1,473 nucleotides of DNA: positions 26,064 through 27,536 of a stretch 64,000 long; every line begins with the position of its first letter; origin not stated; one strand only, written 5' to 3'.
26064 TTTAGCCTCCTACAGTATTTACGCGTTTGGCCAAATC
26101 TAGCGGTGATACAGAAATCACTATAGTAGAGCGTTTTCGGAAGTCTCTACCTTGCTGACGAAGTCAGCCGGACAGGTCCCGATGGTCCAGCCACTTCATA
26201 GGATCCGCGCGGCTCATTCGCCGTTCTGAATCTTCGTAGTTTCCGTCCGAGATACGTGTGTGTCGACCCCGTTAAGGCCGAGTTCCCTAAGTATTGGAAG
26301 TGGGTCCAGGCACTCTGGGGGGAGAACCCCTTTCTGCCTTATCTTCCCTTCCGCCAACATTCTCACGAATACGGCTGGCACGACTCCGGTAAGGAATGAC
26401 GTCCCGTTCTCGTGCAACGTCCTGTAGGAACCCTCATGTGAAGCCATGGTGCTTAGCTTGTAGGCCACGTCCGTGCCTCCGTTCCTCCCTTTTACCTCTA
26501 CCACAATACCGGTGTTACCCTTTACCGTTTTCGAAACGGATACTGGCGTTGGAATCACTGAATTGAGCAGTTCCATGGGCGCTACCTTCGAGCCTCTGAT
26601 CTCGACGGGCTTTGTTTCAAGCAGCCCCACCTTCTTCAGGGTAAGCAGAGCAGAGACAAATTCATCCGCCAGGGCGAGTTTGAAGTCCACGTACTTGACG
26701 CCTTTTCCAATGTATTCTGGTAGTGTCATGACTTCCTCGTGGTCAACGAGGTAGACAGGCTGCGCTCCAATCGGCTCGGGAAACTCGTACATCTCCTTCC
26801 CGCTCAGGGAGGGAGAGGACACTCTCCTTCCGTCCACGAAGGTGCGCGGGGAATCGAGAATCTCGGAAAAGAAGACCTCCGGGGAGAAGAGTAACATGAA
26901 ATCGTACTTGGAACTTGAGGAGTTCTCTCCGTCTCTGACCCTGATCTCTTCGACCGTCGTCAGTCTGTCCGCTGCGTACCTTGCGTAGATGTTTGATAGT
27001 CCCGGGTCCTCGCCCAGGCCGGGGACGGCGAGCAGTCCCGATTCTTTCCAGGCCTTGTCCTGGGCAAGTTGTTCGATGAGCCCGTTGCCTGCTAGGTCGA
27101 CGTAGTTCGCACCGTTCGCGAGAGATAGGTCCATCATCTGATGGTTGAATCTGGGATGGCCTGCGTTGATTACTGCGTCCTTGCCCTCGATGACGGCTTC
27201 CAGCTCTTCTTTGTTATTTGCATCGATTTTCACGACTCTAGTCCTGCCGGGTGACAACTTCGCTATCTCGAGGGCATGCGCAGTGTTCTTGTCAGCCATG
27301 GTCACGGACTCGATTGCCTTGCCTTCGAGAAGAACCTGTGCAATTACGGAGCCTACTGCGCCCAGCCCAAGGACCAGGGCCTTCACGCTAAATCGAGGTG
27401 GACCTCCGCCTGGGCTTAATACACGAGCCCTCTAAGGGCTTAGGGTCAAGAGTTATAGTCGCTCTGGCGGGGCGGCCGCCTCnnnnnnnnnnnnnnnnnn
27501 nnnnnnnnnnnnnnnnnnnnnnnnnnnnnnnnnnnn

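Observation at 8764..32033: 23-kb supercluster of omega-aminotransferases, aldehyde dehydrogenases and saccharopine-dehydrogenase-like enzymes with two uptake systems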

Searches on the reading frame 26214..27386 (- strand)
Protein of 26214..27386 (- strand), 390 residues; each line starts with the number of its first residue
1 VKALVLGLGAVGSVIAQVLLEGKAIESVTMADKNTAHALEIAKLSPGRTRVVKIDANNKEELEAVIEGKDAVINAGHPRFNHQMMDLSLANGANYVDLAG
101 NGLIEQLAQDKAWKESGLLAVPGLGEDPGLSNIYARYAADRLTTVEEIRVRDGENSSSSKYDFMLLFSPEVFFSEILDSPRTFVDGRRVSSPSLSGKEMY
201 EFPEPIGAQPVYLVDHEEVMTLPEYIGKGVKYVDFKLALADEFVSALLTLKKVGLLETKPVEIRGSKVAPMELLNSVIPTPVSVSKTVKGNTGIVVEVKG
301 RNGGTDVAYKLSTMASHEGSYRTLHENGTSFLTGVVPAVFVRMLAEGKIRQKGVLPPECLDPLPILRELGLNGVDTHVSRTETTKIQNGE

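Call 4: search_protein_families(library=pfam, proteins=[window:26214-27386:-])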
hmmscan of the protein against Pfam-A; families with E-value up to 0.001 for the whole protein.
window:26214-27386:- (390 aa): 5 families
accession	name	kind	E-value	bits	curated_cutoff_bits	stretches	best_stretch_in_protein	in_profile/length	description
PF16653.10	Sacchrp_dh_C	-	5.7e-22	79.5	31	1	125-373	1-264/265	Saccharopine dehydrogenase C-terminal domain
PF03435.24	Sacchrp_dh_NADP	-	6.8e-18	65.7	25.1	1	4-121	2-129/129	Saccharopine dehydrogenase NADP binding domain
PF13460.12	NAD_binding_10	-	6.7e-06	26.5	27.2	1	9-81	4-73/184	NAD(P)H-binding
PF02254.24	TrkA_N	-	0.00025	21.8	23.8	1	4-71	2-65/116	TrkA-N domain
PF01488.26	Shikimate_DH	-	0.00056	20.4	24.3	1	2-85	14-95/138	Shikimate / quinate 5-dehydrogenase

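Call 6: search_protein_families(library=ncbifam, proteins=[window:26214-27386:-], max_evalue=1e-10)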
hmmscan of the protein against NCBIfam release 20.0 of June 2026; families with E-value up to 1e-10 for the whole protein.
window:26214-27386:- (390 aa): 1 family
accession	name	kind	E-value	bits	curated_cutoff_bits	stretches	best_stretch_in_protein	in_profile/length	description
NF043000.1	carsnrspmd_synth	equivalog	3.9e-33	115.3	800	1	4-379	4-401/405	carboxynorspermidine synthase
